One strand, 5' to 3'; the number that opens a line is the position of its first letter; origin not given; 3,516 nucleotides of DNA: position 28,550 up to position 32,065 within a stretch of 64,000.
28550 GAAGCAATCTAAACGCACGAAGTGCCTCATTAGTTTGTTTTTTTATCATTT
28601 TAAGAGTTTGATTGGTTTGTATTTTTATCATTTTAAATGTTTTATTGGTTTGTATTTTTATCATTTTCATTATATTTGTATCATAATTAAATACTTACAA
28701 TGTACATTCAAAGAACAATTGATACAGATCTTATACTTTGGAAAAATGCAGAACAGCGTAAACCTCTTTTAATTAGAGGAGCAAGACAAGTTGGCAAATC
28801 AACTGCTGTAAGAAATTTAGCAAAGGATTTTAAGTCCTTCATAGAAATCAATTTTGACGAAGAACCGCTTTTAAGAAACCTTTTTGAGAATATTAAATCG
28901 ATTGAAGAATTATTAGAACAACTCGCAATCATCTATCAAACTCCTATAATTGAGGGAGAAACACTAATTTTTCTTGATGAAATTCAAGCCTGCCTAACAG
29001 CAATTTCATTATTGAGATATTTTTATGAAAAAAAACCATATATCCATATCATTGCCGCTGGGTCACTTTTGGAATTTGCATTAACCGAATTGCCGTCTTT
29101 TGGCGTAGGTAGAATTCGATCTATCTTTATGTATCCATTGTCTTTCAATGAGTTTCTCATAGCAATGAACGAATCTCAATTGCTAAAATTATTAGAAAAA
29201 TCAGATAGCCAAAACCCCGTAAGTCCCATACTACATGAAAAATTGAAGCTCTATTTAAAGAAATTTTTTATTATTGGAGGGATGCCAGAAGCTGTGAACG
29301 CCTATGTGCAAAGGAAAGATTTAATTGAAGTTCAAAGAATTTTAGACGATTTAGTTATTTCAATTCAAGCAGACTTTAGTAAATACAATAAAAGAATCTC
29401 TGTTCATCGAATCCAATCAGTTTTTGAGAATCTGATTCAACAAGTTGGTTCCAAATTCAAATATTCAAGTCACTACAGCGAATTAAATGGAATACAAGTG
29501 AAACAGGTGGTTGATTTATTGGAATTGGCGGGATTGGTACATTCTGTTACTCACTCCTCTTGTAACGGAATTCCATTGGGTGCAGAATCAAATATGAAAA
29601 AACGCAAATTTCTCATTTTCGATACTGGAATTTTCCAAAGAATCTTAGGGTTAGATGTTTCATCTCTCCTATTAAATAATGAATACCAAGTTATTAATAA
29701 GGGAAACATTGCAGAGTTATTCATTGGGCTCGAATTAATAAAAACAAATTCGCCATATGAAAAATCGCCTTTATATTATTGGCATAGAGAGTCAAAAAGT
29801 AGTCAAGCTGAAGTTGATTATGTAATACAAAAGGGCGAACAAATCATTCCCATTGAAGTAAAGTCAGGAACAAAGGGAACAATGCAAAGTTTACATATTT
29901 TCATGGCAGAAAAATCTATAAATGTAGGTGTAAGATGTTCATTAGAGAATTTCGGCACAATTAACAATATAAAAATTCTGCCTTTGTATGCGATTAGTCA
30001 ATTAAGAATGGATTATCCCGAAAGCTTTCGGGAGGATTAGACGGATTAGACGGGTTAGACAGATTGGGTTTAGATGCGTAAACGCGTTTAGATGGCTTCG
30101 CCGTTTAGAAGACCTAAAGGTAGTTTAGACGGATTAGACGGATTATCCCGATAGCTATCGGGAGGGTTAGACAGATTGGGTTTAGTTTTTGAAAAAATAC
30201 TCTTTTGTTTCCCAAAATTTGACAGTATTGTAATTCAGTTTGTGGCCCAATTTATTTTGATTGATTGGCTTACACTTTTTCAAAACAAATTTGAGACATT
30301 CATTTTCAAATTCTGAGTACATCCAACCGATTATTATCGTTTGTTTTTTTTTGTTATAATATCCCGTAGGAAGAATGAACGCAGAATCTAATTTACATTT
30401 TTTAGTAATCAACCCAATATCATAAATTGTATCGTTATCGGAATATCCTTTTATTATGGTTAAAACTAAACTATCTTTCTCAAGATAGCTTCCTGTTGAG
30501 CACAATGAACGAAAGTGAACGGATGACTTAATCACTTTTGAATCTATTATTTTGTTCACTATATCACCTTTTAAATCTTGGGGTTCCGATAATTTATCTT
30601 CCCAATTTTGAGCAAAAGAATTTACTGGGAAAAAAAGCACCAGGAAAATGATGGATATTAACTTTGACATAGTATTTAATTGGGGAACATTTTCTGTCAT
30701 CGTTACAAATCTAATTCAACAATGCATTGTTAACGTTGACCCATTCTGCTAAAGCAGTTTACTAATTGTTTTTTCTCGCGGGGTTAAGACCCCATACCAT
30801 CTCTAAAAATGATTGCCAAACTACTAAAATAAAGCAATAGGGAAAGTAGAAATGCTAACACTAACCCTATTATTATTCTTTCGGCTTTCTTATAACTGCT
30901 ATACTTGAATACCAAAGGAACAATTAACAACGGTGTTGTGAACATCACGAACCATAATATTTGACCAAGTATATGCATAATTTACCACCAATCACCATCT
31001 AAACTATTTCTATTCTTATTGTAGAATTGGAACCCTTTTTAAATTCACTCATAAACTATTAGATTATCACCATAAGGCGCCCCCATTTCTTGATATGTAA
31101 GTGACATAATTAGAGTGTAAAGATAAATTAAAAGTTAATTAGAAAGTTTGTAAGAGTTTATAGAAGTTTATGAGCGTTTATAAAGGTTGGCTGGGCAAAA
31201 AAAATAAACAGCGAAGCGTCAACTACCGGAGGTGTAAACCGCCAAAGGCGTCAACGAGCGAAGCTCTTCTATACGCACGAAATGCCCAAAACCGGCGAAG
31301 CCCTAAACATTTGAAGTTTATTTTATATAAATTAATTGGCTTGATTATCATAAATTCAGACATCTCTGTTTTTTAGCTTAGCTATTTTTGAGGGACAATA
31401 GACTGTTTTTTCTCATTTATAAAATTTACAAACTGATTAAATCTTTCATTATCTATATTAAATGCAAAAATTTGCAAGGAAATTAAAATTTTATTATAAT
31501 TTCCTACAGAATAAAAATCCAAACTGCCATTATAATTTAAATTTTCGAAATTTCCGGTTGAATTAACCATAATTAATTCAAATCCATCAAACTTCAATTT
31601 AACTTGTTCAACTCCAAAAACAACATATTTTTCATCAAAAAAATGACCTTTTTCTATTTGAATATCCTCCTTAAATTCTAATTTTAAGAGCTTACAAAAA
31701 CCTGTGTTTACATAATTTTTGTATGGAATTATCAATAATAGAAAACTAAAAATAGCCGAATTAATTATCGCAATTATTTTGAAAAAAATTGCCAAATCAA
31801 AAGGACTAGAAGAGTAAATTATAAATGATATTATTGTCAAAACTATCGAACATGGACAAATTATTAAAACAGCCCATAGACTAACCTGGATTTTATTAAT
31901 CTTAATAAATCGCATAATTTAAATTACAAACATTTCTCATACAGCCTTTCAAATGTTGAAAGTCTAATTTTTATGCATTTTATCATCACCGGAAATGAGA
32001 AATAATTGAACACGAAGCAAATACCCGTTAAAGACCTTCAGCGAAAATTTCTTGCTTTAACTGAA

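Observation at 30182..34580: AT-rich array of seven orphan secreted or membrane ORFs on one strand, looking like a degenerate polymorphic-toxin/immunity cassette array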

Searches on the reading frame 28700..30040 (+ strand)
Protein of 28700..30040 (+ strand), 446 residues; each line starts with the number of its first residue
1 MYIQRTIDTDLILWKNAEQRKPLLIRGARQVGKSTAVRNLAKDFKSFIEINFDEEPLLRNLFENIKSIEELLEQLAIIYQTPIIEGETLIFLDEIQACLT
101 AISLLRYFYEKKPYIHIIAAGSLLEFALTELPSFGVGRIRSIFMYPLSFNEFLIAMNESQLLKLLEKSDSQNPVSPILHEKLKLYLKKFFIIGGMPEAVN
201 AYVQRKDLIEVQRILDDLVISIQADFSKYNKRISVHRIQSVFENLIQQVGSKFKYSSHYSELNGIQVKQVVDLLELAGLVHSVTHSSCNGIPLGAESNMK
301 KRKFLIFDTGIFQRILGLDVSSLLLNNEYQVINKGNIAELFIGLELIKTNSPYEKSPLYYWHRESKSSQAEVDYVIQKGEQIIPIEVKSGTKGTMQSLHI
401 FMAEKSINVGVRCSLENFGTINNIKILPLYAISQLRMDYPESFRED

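Call 8: search_protein_families(library=pfam, max_evalue=1, proteins=[window:28700-30040:+])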
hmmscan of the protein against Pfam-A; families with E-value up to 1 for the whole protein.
window:28700-30040:+ (446 aa): 8 families
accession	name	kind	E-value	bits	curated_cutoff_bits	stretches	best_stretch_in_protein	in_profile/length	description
PF13635.12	DUF4143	-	7.3e-31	107.5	28.1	1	224-390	2-160/160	Domain of unknown function (DUF4143)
PF13173.12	AAA_14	-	1.8e-28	99.5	27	1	20-153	2-129/129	AAA domain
PF13191.12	AAA_16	-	0.0079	17.1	32.6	1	21-63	25-71/167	AAA ATPase domain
PF00004.35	AAA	-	0.017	16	21.2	1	24-100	2-71/131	ATPase family associated with various cellular activities (AAA)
PF13401.12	AAA_22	-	0.027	15.2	27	1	19-110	4-109/130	AAA domain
PF12775.13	AAA_7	-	0.086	12.8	25.8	1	6-95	19-109/181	P-loop containing dynein motor region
PF00910.28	RNA_helicase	-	0.12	13.3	21.5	1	24-52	2-30/105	RNA helicase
PF00406.28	ADK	-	0.17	12.5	26.8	1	174-245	60-132/151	Adenylate kinase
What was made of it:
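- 28700..30040 (+): AAA_14/DUF4143 ATPase, a flanking gene. It matches the PADLOC phage-defence candidate PDC-S01. Pfam hits (call 8).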

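Call 57: search_protein_families(library=padloc, max_evalue=0.1, proteins=[window:28700-30040:+])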
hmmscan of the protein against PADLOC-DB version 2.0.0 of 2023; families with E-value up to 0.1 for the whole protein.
window:28700-30040:+ (446 aa): 7 families
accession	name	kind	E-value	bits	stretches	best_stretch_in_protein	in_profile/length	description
PDLC04786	PDC-S01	-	8.8e-139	461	1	1-436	1-433/439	-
PDLC04788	PDC-S01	-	3.5e-136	452.7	1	1-434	1-436/448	-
PDLC04792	PDC-S01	-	9.9e-87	289.4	1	3-437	2-435/452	-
PDLC04789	PDC-S01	-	1.6e-28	97.8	1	1-402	1-353/375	-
PDLC04790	PDC-S01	-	1.4e-27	94.5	1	15-396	22-374/422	-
PDLC04787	PDC-S01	-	1.9e-26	90.9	1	3-388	11-356/412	-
PDLC04791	PDC-S01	-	6.9e-19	65.8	2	263-404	238-366/395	-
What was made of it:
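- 28700..30040 (+): PADLOC E 9e-139 (call 57).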

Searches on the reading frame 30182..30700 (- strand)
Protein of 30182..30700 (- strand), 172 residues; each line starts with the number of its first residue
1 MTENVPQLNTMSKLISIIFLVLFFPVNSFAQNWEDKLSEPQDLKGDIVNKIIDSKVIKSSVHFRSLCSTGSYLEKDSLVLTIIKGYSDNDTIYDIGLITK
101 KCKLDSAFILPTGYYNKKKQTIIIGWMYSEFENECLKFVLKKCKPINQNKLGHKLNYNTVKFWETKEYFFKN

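Call 8: search_protein_families(library=pfam, max_evalue=1, proteins=[window:30182-30700:-])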
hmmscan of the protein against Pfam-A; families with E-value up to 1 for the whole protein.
window:30182-30700:- (172 aa): 1 family
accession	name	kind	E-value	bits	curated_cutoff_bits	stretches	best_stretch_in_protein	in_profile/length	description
PF07614.16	DUF1577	-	0.013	15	25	1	58-127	167-236/256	Protein of unknown function (DUF1577)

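Call 9: search_protein_families(library=ncbifam, max_evalue=1, proteins=[window:30182-30700:-])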
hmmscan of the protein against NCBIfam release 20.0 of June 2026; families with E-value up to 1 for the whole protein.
window:30182-30700:- (172 aa): 0 families

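Call 41: find_related_loci(query=window:30182-30700:-, collection=viral_contigs, flank=6000)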
Query window:30182-30700:- (172 aa) in viral_contigs; peptide patterns used: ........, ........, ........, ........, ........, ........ (x = any residue, [..] = any of these).
4 stretches matched a pattern, but none encodes a relative of the query by tblastn (E <= 1e-3).

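Call 48: list_cluster_members(proteins=[P0016, P0017, window:30182-30700:-, window:31382-31915:-, window:30784-30978:-, window:34377-34544:-])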
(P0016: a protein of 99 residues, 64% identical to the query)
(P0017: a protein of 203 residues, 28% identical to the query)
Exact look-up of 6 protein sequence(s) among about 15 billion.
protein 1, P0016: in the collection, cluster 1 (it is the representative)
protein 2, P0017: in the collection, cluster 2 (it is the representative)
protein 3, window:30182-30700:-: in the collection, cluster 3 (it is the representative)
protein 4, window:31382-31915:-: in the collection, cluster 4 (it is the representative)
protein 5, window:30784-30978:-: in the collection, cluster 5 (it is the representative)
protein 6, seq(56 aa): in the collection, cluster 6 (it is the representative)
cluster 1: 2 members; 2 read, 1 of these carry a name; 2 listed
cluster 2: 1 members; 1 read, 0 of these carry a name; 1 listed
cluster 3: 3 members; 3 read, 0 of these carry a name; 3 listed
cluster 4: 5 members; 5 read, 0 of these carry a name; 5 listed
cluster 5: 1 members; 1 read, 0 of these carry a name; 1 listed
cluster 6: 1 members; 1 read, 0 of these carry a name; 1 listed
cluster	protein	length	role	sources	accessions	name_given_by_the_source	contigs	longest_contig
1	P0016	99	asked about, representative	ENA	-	-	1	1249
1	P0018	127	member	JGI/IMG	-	Na+-translocating ferredoxin:NAD+ oxidoreductase RnfA subunit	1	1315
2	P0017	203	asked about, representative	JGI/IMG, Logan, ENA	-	-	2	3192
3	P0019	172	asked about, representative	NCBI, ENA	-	-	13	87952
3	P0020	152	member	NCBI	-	-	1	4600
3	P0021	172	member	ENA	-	-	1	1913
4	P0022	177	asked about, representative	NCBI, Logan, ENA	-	-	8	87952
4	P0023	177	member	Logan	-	-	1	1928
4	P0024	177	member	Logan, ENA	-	-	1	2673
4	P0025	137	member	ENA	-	-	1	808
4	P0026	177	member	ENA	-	-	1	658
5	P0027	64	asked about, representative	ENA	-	-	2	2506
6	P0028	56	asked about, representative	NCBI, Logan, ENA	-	-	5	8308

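Call 56: find_related_loci(query=A3, collection=metagenome_contigs, flank=6000)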
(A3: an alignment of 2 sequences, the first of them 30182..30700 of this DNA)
Query A3 (172 aa) in metagenome_contigs; peptide patterns used: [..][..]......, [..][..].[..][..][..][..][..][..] (x = any residue, [..] = any of these).
600 stretches matched a pattern, but none encodes a relative of the query by tblastn (E <= 1e-3).

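Call 57: search_protein_families(library=padloc, max_evalue=0.1, proteins=[window:30182-30700:-])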
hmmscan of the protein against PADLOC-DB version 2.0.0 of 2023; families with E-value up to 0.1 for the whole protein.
window:30182-30700:- (172 aa): 0 families

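Call 58: search_protein_families(library=phrogs, max_evalue=0.1, proteins=[window:30182-30700:-])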
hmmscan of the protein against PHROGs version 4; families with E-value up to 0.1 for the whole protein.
window:30182-30700:- (172 aa): 0 families

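Call 91: search_protein_families(library=pfam, max_evalue=1, proteins=[L100:14-928:+])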
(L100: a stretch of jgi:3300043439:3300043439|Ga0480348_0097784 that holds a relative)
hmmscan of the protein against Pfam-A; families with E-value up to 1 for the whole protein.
L100:14-928:+ (304 aa): 1 family
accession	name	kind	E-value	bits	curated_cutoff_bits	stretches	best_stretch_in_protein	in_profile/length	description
PF11088.13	RL11D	-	0.042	14.6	25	1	240-304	3-68/99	Glycoprotein encoding membrane proteins RL5A and RL6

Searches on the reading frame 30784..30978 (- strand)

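Call 8: search_protein_families(library=pfam, max_evalue=1, proteins=[window:30784-30978:-])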
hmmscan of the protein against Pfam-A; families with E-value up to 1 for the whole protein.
window:30784-30978:- (64 aa): 3 families
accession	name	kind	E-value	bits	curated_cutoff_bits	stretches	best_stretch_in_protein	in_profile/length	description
PF01566.24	Nramp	-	0.012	15.2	29.8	1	6-49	90-133/357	Natural resistance-associated macrophage protein-like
PF03739.19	LptF_LptG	-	0.13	11.7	27.9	1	8-51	277-320/353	Lipopolysaccharide export system permease LptF/LptG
PF09586.16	YfhO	-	0.45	9.2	28.5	1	7-58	278-328/835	Bacterial membrane protein YfhO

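Call 9: search_protein_families(library=ncbifam, max_evalue=1, proteins=[window:30784-30978:-])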
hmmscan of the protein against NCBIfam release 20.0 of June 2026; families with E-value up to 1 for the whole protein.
window:30784-30978:- (64 aa): 1 family
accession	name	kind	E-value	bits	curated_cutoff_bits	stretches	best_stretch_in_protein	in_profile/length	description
TIGR04402.2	mob_CxxC_CxxC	subfamily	0.76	10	70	1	6-59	30-82/180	mobilome CxxCx(11)CxxC protein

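Call 57: search_protein_families(library=padloc, max_evalue=0.1, proteins=[window:30784-30978:-])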
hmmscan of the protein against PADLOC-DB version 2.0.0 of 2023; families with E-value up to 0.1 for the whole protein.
window:30784-30978:- (64 aa): 0 families

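Call 58: search_protein_families(library=phrogs, max_evalue=0.1, proteins=[window:30784-30978:-])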
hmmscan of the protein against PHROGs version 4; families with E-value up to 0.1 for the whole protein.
window:30784-30978:- (64 aa): 0 families

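Call 91: search_protein_families(library=pfam, max_evalue=1, proteins=[L100:14-928:+])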
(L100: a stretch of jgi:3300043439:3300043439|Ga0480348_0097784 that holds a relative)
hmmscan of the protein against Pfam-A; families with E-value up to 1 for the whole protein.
L100:14-928:+ (304 aa): 1 family
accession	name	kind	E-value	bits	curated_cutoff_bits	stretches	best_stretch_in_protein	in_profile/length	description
PF11088.13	RL11D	-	0.042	14.6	25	1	240-304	3-68/99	Glycoprotein encoding membrane proteins RL5A and RL6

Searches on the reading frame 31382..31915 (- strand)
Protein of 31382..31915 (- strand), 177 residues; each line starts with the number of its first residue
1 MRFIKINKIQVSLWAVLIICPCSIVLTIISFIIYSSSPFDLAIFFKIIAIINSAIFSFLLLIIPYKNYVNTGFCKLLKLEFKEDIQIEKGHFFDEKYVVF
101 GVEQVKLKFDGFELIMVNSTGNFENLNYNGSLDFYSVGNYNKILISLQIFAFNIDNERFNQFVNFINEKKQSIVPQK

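Call 8: search_protein_families(library=pfam, max_evalue=1, proteins=[window:31382-31915:-])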
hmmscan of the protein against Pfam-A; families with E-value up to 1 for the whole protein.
window:31382-31915:- (177 aa): 0 families

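Call 9: search_protein_families(library=ncbifam, max_evalue=1, proteins=[window:31382-31915:-])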
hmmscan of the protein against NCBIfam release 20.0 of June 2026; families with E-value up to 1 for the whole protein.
window:31382-31915:- (177 aa): 0 families

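Call 42: find_related_loci(query=window:31382-31915:-, collection=viral_contigs, flank=6000)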
Query window:31382-31915:- (177 aa) in viral_contigs; peptide patterns used: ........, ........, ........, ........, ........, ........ (x = any residue, [..] = any of these).
17 stretches matched a pattern, but none encodes a relative of the query by tblastn (E <= 1e-3).

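Call 52: find_related_loci(query=window:31382-31915:-, collection=metagenome_contigs, flank=6000)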
Query window:31382-31915:- (177 aa) in metagenome_contigs; peptide patterns used: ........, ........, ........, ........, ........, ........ (x = any residue, [..] = any of these).
345 stretches matched a pattern, but none encodes a relative of the query by tblastn (E <= 1e-3).

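Call 57: search_protein_families(library=padloc, max_evalue=0.1, proteins=[window:31382-31915:-])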
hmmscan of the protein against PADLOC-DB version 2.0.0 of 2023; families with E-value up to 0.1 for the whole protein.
window:31382-31915:- (177 aa): 0 families

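Call 58: search_protein_families(library=phrogs, max_evalue=0.1, proteins=[window:31382-31915:-])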
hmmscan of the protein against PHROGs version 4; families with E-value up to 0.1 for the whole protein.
window:31382-31915:- (177 aa): 0 families
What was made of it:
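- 31382..31915 (-): ORF3 (177 aa, two N-terminal TM-like segments). An orphan in an immunity-like position and the last gene of the ancestral array. No family hits (calls 8, 9, 57, 58).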

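Call 91: search_protein_families(library=pfam, max_evalue=1, proteins=[L100:14-928:+])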
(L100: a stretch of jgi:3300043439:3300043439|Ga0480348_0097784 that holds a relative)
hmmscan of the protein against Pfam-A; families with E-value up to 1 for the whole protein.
L100:14-928:+ (304 aa): 1 family
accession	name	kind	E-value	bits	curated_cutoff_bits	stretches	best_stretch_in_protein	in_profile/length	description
PF11088.13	RL11D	-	0.042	14.6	25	1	240-304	3-68/99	Glycoprotein encoding membrane proteins RL5A and RL6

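Call 95: search_dna_similar(query=window:31382-31915:-, collection=plasmids, mode=protein, max_evalue=0.001, max_rows=5)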
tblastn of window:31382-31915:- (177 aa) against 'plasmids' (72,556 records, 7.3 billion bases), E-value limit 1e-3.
No match.
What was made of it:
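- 31382..31915 (-): No relatives in the viral, metagenome or plasmid scans (calls 42, 52, 95).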
